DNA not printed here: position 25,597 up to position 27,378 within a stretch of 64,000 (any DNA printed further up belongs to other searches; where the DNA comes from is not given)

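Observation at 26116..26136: Ammonia-lyase/aminomutase-family protein without the Ala-Ser-Gly triad that forms the MIO cofactor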

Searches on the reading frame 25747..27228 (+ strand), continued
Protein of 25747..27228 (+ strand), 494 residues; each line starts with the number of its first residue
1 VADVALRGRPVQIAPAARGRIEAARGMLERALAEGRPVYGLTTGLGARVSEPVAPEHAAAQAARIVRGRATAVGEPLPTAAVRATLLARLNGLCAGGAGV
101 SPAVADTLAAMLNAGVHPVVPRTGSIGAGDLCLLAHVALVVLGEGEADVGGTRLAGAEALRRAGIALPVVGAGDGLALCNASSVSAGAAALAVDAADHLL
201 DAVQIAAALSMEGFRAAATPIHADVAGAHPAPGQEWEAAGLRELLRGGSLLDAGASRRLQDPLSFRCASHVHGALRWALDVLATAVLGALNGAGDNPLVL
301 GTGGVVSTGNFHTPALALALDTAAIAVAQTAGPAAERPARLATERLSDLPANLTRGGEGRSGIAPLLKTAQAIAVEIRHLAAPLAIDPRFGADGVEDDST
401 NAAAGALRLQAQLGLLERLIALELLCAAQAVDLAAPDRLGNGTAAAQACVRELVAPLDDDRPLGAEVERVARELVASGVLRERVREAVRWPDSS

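Call 50: search_protein_families(library=pfam, proteins=[L075:561-2168:-, L075:2220-3110:-, L075:4027-5007:+, L075:5440-6246:-, L075:6243-7118:-, L075:7257-8246:+, L075:8256-9788:-, L075:12034-13044:+, L075:13003-14952:-, L075:14963-16189:-], max_evalue=0.00001)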
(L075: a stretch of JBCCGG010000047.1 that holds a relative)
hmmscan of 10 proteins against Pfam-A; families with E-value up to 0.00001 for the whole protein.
L075:561-2168:- (535 aa): 2 families
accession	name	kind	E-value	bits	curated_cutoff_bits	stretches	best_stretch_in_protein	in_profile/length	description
PF01935.23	DUF87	-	6e-46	157.7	23.2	1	131-365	1-219/220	Helicase HerA, central domain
PF01580.24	FtsK_SpoIIIE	-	5.3e-06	26.5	24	0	150-189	39-77/221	FtsK/SpoIIIE family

L075:2220-3110:- (296 aa): 2 families
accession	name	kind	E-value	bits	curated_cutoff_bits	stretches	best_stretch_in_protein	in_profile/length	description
PF02518.31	HATPase_c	-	3.6e-25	89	26.4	1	177-288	1-110/111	Histidine kinase-, DNA gyrase B-, and HSP90-like ATPase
PF00512.31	HisKA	-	8.9e-22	77.4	26.9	1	62-131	1-66/66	His Kinase A (phospho-acceptor) domain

L075:4027-5007:+ (326 aa): 1 family
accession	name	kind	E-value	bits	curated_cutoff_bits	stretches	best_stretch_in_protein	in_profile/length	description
PF10098.14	DUF2336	-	5.7e-21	75.6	34.6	1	136-269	106-237/262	Uncharacterised protein conserved in bacteria (DUF2336)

L075:5440-6246:- (268 aa): 1 family
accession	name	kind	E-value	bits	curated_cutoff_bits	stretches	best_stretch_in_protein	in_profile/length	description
PF12974.12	Phosphonate-bd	-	5.9e-22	78.7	27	1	55-246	52-239/242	ABC transporter, phosphonate, periplasmic substrate-binding protein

L075:6243-7118:- (291 aa): 1 family
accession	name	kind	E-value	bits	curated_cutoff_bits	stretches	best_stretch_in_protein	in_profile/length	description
PF01381.28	HTH_3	-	6.9e-06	26.4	23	0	19-70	6-55/55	Helix-turn-helix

L075:7257-8246:+ (329 aa): 1 family
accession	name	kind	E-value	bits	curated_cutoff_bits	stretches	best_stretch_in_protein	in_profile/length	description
PF00487.30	FA_desaturase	-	4.4e-31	109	29.7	1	66-304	3-250/253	Fatty acid desaturase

L075:8256-9788:- (510 aa): 1 family
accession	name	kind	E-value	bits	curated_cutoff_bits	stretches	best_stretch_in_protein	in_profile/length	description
PF06253.16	MTTB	-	2.6e-203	676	25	1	6-506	3-500/500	Trimethylamine methyltransferase (MTTB)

L075:12034-13044:+ (336 aa): 3 families
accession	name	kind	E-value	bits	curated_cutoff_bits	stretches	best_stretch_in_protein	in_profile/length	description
PF13410.11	GST_C_2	-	1.8e-20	73.2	24.9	1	199-270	2-68/69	Glutathione S-transferase, C-terminal domain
PF13409.12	GST_N_2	-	1.1e-10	42.4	25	1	62-153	1-69/70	Glutathione S-transferase, N-terminal domain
PF00043.30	GST_C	-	9.1e-09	35.9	20.7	1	190-273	13-90/93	Glutathione S-transferase, C-terminal domain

L075:13003-14952:- (649 aa): 2 families
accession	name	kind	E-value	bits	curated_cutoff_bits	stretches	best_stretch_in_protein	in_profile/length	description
PF13385.13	Laminin_G_3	-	2e-25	90.1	27.6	1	446-593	1-145/151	Concanavalin A-like lectin/glucanases superfamily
PF00149.33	Metallophos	-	2.7e-13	51.2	21.5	1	46-243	3-190/191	Calcineurin-like phosphoesterase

L075:14963-16189:- (408 aa): 1 family
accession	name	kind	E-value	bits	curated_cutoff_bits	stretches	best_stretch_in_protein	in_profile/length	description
PF02423.21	OCD_Mu_crystall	-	8.4e-53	179.8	24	1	92-388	14-302/314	Ornithine cyclodeaminase/mu-crystallin family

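Call 51: search_protein_families(library=pfam, proteins=[L086:135-2024:-, L086:3387-4352:-, L086:4147-5148:-, L086:5173-6840:-, L086:6613-7833:+, L086:7823-8833:-, L086:8442-10394:+, L086:10463-11023:+, L086:11320-12291:+, L086:12322-13035:-], max_evalue=0.00001)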
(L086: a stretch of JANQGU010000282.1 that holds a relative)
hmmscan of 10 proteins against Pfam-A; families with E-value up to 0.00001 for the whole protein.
L086:135-2024:- (629 aa): 1 family
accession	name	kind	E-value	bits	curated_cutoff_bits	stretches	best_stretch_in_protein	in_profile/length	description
PF06253.16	MTTB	-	6e-207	688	25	1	124-625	3-500/500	Trimethylamine methyltransferase (MTTB)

L086:3387-4352:- (321 aa): 5 families
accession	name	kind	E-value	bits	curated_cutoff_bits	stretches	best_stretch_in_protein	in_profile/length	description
PF13649.12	Methyltransf_25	-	7.2e-16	59.1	27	1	114-211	1-97/97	Methyltransferase domain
PF08242.18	Methyltransf_12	-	1.3e-11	45.5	30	1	115-213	1-98/98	Methyltransferase domain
PF08241.18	Methyltransf_11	-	3.1e-11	44.2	21.2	1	115-214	1-94/95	Methyltransferase domain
PF13489.12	Methyltransf_23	-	1.3e-10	41.7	27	1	96-241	6-124/164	Methyltransferase domain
PF13847.12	Methyltransf_31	-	1.3e-09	38.3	27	1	112-216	5-110/145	Methyltransferase domain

L086:4147-5148:- (333 aa): 1 family
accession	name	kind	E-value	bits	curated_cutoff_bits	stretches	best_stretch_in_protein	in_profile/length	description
PF02423.21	OCD_Mu_crystall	-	1.2e-52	179.3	24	1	18-314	15-303/314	Ornithine cyclodeaminase/mu-crystallin family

L086:5173-6840:- (555 aa): 3 families
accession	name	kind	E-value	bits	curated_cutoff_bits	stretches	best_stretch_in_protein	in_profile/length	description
PF01979.26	Amidohydro_1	-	6.7e-34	118.1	25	1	147-529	2-344/345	Amidohydrolase family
PF22429.2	HutF_N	-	6.6e-13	48.7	25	1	104-142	5-42/45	Formimidoylglutamate deiminase HutF, N-terminal domain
PF07969.17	Amidohydro_3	-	2.3e-10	41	29.7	1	370-528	310-469/472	Amidohydrolase family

L086:6613-7833:+ (406 aa): 2 families
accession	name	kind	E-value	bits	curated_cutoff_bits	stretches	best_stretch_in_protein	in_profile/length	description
PF07969.17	Amidohydro_3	-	1.3e-23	84.6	29.7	1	111-384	150-448/472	Amidohydrolase family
PF01979.26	Amidohydro_1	-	6.4e-23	82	25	1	65-383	1-321/345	Amidohydrolase family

L086:7823-8833:- (336 aa): 1 family
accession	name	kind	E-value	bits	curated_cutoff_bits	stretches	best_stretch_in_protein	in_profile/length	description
PF05013.17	FGase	-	3.7e-73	246.7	28.9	1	79-299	2-219/219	N-formylglutamate amidohydrolase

L086:8442-10394:+ (650 aa): 3 families
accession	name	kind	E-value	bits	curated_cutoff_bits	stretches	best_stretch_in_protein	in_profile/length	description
PF17392.7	Urocanase_C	-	2.9e-91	304.6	23.6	1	446-640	1-195/196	Urocanase C-terminal domain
PF01175.24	Urocanase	-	2e-90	302.5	23.2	1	235-443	1-209/209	Urocanase Rossmann-like domain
PF17391.7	Urocanase_N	-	3.4e-63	211.6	23.2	1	106-232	1-127/127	Urocanase N-terminal domain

L086:10463-11023:+ (186 aa): 0 families

L086:11320-12291:+ (323 aa): 2 families
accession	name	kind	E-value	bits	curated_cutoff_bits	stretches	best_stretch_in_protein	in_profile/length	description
PF00657.28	Lipase_GDSL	-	1.7e-23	84.3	23.6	1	36-298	1-205/208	GDSL-like Lipase/Acylhydrolase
PF13472.12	Lipase_GDSL_2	-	1.9e-06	28.9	32.9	0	38-295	1-177/178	GDSL-like Lipase/Acylhydrolase family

L086:12322-13035:- (237 aa): 1 family
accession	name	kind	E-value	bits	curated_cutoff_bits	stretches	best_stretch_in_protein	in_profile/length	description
PF01571.26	GCV_T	-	3.3e-10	40.1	25.6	1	132-236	128-228/255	Aminomethyltransferase folate-binding domain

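Call 54: find_encoding_contigs(protein=P0139, flank=9000, max_places=1)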
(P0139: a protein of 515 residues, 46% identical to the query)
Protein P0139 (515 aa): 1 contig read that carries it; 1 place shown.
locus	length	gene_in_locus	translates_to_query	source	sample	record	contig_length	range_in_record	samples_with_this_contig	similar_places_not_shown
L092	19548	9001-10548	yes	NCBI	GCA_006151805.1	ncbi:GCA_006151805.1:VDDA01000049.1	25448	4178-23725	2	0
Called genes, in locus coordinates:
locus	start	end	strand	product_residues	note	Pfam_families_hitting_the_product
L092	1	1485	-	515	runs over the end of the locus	PF01144:CoA_trans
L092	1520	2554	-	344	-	PF13379:NMT1_2, PF09084:NMT1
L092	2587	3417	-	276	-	PF00528:BPD_transp_1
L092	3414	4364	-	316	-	PF00005:ABC_tran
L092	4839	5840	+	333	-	PF02423:OCD_Mu_crystall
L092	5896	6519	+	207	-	PF00528:BPD_transp_1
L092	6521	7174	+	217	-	PF00528:BPD_transp_1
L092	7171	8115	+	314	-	PF00005:ABC_tran, PF13304:AAA_21 (faint)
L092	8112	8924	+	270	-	PF12974:Phosphonate-bd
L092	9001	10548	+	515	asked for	PF00221:Lyase_aromatic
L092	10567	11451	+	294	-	PF04069:OpuAC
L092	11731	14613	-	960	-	PF13510:Fer2_4, PF01262:AlaDh_PNT_C (weak), PF01266:DAO (weak), PF07992:Pyr_redox_2, PF12831:FAD_oxidored, PF13450:NAD_binding_8, PF01266:DAO, PF13450:NAD_binding_8, +9 more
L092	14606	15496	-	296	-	PF00701:DHDPS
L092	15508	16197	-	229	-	PF00528:BPD_transp_1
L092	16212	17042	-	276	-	PF00497:SBP_bac_3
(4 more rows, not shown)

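Call 55: find_encoding_contigs(protein=P0173, flank=9000, max_places=1)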
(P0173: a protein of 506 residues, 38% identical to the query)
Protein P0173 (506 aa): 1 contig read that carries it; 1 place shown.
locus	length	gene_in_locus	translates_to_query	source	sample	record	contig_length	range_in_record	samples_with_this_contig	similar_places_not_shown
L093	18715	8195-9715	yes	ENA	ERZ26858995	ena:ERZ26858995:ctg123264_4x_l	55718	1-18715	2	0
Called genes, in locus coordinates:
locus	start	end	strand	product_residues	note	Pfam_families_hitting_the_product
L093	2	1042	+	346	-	?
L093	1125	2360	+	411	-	PF13354:Beta-lactamase2 (faint)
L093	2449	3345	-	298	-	PF13354:Beta-lactamase2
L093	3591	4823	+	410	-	PF01979:Amidohydro_1, PF07969:Amidohydro_3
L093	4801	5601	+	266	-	PF00392:GntR, PF08220:HTH_DeoR (weak), PF07702:UTRA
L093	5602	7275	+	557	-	PF17391:Urocanase_N, PF01175:Urocanase, PF17392:Urocanase_C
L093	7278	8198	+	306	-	PF00487:FA_desaturase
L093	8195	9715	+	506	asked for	PF00221:Lyase_aromatic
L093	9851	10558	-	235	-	PF00106:adh_short, PF08659:KR (weak), PF23441:SDR, PF01370:Epimerase, PF13460:NAD_binding_10 (weak), PF13561:adh_short_C2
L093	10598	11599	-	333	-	PF02423:OCD_Mu_crystall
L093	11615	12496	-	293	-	PF00892:EamA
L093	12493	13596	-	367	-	PF06224:AlkZ-like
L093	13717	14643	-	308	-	PF03193:RsgA_GTPase (weak), PF01926:MMR_HSR1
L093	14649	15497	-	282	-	PF13509:S1_2, PF17783:WHD_CvfB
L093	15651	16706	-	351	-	PF01208:URO-D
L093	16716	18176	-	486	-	PF14691:Fer4_20, PF07992:Pyr_redox_2 (weak), PF13738:Pyr_redox_3 (faint), PF01266:DAO (weak), PF07992:Pyr_redox_2, PF12831:FAD_oxidored (weak), PF13450:NAD_binding_8, PF01593:Amino_oxidase (weak), +2 more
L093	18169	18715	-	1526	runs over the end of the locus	PF00310:GATase_2, PF04898:Glu_syn_central, PF01645:Glu_synthase, PF01493:GXGXG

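Call 56: find_encoding_contigs(protein=P0123, flank=9000, max_places=1)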
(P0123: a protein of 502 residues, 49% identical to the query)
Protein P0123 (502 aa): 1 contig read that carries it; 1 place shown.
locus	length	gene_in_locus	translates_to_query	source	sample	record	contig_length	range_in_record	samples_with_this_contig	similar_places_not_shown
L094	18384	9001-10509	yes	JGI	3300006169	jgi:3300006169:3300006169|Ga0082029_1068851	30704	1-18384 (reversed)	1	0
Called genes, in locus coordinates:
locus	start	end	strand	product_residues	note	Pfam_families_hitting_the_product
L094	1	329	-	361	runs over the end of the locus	PF08240:ADH_N, PF16912:Glu_dehyd_C (weak), PF00107:ADH_zinc_N, PF13602:ADH_zinc_N_2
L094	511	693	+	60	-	-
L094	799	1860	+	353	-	PF13407:Peripla_BP_4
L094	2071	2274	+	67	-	PF00313:CSD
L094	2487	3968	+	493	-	PF00270:DEAD, PF00271:Helicase_C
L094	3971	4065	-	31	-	-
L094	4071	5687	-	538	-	PF00083:Sugar_tr, PF07690:MFS_1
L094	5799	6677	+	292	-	PF13545:HTH_Crp_2 (faint), PF01978:TrmB (faint), PF02082:Rrf2 (faint), PF12802:MarR_2, PF22381:Staph_reg_Sar_Rot (faint), PF01047:MarR, PF12802:MarR_2, PF01047:MarR, +3 more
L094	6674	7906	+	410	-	PF01321:Creatinase_N, PF00557:Peptidase_M24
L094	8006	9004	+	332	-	PF02423:OCD_Mu_crystall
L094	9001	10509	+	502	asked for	PF00221:Lyase_aromatic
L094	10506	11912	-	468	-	PF00221:Lyase_aromatic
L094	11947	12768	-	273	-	-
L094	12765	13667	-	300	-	-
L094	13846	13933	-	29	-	-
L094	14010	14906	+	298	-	PF08450:SGL, PF24684:Vgb_lyase (faint), PF01436:NHL (faint)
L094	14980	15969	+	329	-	PF00296:Bac_luciferase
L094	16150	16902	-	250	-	-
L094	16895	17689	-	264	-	PF01209:Ubie_methyltran, PF13489:Methyltransf_23, PF13847:Methyltransf_31, PF08241:Methyltransf_11, PF08242:Methyltransf_12, PF13649:Methyltransf_25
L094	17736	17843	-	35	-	-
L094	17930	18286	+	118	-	PF00480:ROK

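Call 62: search_protein_families(library=pfam, proteins=[L034:2902-3849:+, L034:3937-4863:+, L034:4894-6723:-, L034:6817-8343:-, L034:8547-9884:+, L034:11893-13161:-, L034:13260-14513:-, L034:14580-15455:-, L034:15500-16444:-, L034:20025-21404:-], max_evalue=0.00001)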
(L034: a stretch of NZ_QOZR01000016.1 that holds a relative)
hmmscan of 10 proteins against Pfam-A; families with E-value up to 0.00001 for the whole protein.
L034:2902-3849:+ (315 aa): 1 family
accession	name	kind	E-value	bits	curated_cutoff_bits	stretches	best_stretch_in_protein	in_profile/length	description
PF00487.30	FA_desaturase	-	3.3e-29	102.9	29.7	1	51-285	3-246/253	Fatty acid desaturase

L034:3937-4863:+ (308 aa): 4 families
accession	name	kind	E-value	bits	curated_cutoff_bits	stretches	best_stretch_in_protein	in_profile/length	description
PF12146.15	Hydrolase_4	-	4.6e-18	65.8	27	1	82-213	3-139/239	Serine aminopeptidase, S33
PF00561.26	Abhydrolase_1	-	1.9e-13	51.1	25.8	1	85-174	2-92/245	alpha/beta hydrolase fold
PF12697.13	Abhydrolase_6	-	4.1e-12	47.7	26.3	1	86-287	1-214/217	Alpha/beta hydrolase family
PF02129.25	Peptidase_S15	-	6.5e-10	39.6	23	1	99-190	46-134/262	X-Pro dipeptidyl-peptidase (S15 family)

L034:4894-6723:- (609 aa): 5 families
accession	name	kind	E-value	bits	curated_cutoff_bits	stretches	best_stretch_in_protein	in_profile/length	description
PF01434.24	Peptidase_M41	-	1e-65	221.7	29.9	1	408-600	2-191/191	Peptidase family M41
PF00004.35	AAA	-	5.8e-46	156.6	21.2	1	194-326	1-130/131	ATPase family associated with various cellular activities (AAA)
PF17862.7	AAA_lid_3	-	7.7e-17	60.9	27.2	1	349-391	1-43/45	AAA+ lid domain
PF06480.20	FtsH_ext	-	3.9e-14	53.2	25.5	1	9-96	2-100/103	FtsH Extracellular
PF06068.19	TIP49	-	1.9e-06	27.8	23.8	1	160-228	26-89/347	TIP49 P-loop domain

L034:6817-8343:- (508 aa): 1 family
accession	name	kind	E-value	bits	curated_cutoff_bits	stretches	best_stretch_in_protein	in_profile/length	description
PF06253.16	MTTB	-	1.7e-208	693.1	25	1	5-504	5-500/500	Trimethylamine methyltransferase (MTTB)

L034:8547-9884:+ (445 aa): 1 family
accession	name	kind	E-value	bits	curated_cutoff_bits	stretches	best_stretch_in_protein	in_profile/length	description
PF01266.30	DAO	-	1.8e-36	126.9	27.9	1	10-411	2-353/353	FAD dependent oxidoreductase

L034:11893-13161:- (422 aa): 1 family
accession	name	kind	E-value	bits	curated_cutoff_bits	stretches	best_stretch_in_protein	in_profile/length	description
PF07690.21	MFS_1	-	2.1e-26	93.1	33.4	2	27-275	2-241/347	Major Facilitator Superfamily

L034:13260-14513:- (417 aa): 2 families
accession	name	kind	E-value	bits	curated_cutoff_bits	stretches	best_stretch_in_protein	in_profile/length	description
PF01266.30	DAO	-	2.2e-66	225.2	27.9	1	9-399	1-353/353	FAD dependent oxidoreductase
PF07992.20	Pyr_redox_2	-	7.7e-07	29.3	26.1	0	9-42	2-31/291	Pyridine nucleotide-disulphide oxidoreductase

L034:14580-15455:- (291 aa): 2 families
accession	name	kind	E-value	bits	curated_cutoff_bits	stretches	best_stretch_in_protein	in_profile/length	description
PF02565.21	RecO_C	-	2.3e-29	102.6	22.1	1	118-262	2-150/157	Recombination protein O C terminal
PF11967.14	RecO_N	-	1e-15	58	27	1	36-112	1-80/80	Recombination protein O N terminal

L034:15500-16444:- (314 aa): 7 families
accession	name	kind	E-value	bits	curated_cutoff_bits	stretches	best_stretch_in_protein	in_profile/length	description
PF01926.29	MMR_HSR1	-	1e-22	80.8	21.9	1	24-139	2-113/113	50S ribosome-binding GTPase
PF07650.23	KH_2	-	2.6e-17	62.8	22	1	222-299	1-78/78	KH domain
PF02421.24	FeoB_N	-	1.5e-12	47.8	27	1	24-181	3-155/156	Ferrous iron transport protein B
PF00009.33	GTP_EFTU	-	3.8e-11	43.4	26.5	1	71-187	71-187/188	Elongation factor Tu GTP binding domain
PF03193.22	RsgA_GTPase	-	1.7e-09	38.2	30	0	101-185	23-107/174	RsgA GTPase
PF00350.29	Dynamin_N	-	2.9e-08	34.3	27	0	24-57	1-34/168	Dynamin family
PF10662.15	PduV-EutP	-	8.2e-07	29.4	21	1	24-182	4-141/143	Ethanolamine utilisation - propanediol utilisation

L034:20025-21404:- (459 aa): 4 families
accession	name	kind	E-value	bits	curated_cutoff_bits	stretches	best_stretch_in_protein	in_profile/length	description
PF19296.4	RelA_AH_RIS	-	2.9e-40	138.8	23.8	1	200-367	1-185/185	RelA/SpoT, AH and RIS domains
PF04607.23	RelA_SpoT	-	1.4e-30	106.3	27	1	1-85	27-112/113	Region found in RelA / SpoT proteins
PF02824.27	TGS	-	5.6e-22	78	22.2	1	131-189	2-60/60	TGS domain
PF13291.12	ACT_4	-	9.5e-17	61.9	27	1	384-456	7-80/80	ACT domain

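Call 63: search_protein_families(library=ncbifam, proteins=[L034:8547-9884:+, L034:13260-14513:-, L034:6817-8343:-, L034:2902-3849:+, L086:3387-4352:-, L091:10486-11367:+, L091:12437-13237:+, L086:8442-10394:+, L093:5602-7275:+, L094:6674-7906:+], max_evalue=1e-8)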
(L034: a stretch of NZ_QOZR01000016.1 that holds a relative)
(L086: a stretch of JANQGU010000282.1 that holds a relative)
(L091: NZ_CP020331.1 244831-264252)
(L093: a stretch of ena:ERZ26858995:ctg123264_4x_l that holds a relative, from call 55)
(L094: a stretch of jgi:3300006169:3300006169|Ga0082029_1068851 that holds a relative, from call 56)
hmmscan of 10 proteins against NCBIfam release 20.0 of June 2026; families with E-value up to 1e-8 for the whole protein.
L034:8547-9884:+ (445 aa): 4 families
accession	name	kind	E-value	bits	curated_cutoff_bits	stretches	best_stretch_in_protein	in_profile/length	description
TIGR01373.1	soxB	subfamily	9.8e-17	60.9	529.45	1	11-224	34-248/407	sarcosine oxidase subunit beta family protein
TIGR02352.1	thiamin_ThiO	equivalog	2.1e-14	53.4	250.8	1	11-227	2-218/351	glycine oxidase ThiO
NF008425.0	PRK11259.1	equivalog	1.6e-13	50.4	257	1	10-228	7-217/377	N-methyl-L-tryptophan oxidase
TIGR01377.1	soxA_mon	subfamily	1.8e-10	40.1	479.65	0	12-223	5-207/381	amino oxidase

L034:13260-14513:- (417 aa): 9 families
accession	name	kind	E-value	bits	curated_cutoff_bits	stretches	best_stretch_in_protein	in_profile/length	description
NF001933.0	PRK00711.1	subfamily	3.6e-63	214.1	383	1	9-416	2-415/429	D-amino acid dehydrogenase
NF009074.0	PRK12409.1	equivalog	8e-40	137.2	494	1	8-401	2-404/410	D-amino acid dehydrogenase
TIGR02352.1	thiamin_ThiO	equivalog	4.1e-37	128.1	250.8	1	130-403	77-350/351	glycine oxidase ThiO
NF040813.1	pro_dh_Thprot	equivalog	5.9e-18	65.1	600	1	243-410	206-358/362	D-proline dehydrogenase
NF008425.0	PRK11259.1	equivalog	2.4e-12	46.5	257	0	117-271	65-216/377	N-methyl-L-tryptophan oxidase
TIGR03197.1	MnmC_Cterm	equivalog_domain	5.4e-12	45.5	174.2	0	9-52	1-45/400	FAD-dependent 5-carboxymethylaminomethyl-2-thiouridine(34) oxidoreductase MnmC1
NF002480.1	PRK01747.1-1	equivalog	2.9e-10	39.2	540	0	5-54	246-296/645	bifunctional tRNA (5-methylaminomethyl-2-thiouridine)(34)-methyltransferase MnmC2/FAD-dependent 5-carboxymethylaminomethyl-2-thiouridine(34)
TIGR03364.1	HpnW_proposed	hypoth_equivalog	2.2e-09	36.9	285.1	0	9-45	2-38/365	TIGR03364 family FAD-dependent oxidoreductase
TIGR01377.1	soxA_mon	subfamily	2.6e-09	36.3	479.65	0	196-277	136-217/381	amino oxidase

L034:6817-8343:- (508 aa): 1 family
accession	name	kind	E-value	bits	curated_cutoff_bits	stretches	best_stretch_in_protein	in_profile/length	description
TIGR02369.2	trimeth_pyl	equivalog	1.6e-99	333.5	525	1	32-498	3-467/469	[trimethylamine--corrinoid protein] Co-methyltransferase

L034:2902-3849:+ (315 aa): 1 family
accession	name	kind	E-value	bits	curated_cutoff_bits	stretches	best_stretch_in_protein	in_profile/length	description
NF045688.1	BCarotHydoxCrtR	equivalog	7.1e-14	51.6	475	0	176-288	152-266/297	beta-carotene hydroxylase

L086:3387-4352:- (321 aa): 4 families
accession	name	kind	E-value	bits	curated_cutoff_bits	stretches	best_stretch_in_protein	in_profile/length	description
NF051855.1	GlySarMtaseBact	equivalog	7.2e-19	68.4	350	1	66-223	9-166/259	glycine/sarcosine N-methyltransferase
NF041820.1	daptide_MTase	equivalog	3.2e-16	59.5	175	1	95-299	22-223/243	daptide-type RiPP biosynthesis methyltransferase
TIGR02021.1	BchM-ChlM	equivalog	1.8e-11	43.9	158.9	1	112-187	56-129/218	magnesium protoporphyrin IX methyltransferase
NF043040.1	corrin_prot_MT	hypoth_equivalog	1.4e-10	41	180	1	110-214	41-146/216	corrinoid protein-associated methyltransferase CpaM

L091:10486-11367:+ (293 aa): 1 family
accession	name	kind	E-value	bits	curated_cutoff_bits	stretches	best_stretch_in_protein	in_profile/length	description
NF049931.1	GlyBetbindOsmF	equivalog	2.2e-50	171.3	400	1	22-291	2-282/283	glycine betaine ABC transporter substrate-binding protein OsmF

L091:12437-13237:+ (266 aa): 1 family
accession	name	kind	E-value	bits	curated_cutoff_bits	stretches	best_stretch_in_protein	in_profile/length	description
TIGR01098.1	3A0109s03R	subfamily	4.4e-13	49.3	112.05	1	56-221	88-252/253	phosphate/phosphite/phosphonate ABC transporter substrate-binding protein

L086:8442-10394:+ (650 aa): 3 families
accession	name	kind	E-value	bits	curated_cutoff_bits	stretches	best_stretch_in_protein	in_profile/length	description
TIGR01228.2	hutU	equivalog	3.9e-297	986.3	375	1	104-648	1-545/545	urocanate hydratase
NF058531.1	CH3_S_urocan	exception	9.6e-220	730.5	880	1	104-644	1-534/535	S-methyl thiourocanate hydratase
NF058530.1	thiouroc_hyd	equivalog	1.4e-207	690.6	930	1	113-644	1-530/535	thiourocanate hydratase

L093:5602-7275:+ (557 aa): 3 families
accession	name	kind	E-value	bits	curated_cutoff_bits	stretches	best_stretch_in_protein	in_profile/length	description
TIGR01228.2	hutU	equivalog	5.8e-285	946.1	375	1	10-552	1-543/545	urocanate hydratase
NF058531.1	CH3_S_urocan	exception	2.2e-213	709.5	880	1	10-550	1-534/535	S-methyl thiourocanate hydratase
NF058530.1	thiouroc_hyd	equivalog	2.9e-207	689.6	930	1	20-549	2-529/535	thiourocanate hydratase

L094:6674-7906:+ (410 aa): 3 families
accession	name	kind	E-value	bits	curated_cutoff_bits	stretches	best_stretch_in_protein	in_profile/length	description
NF038259.1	ectoine_DoeA_2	exception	2.8e-43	148.1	575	1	29-398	2-374/386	ectoine hydrolase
TIGR02993.1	ectoine_eutD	equivalog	6.3e-25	88.1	613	1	35-373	5-354/391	ectoine hydrolase DoeA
NF040821.1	dipep_PepQ_Arch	equivalog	1.9e-12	46.9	630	1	44-404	2-342/346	Xaa-Pro dipeptidase PepQ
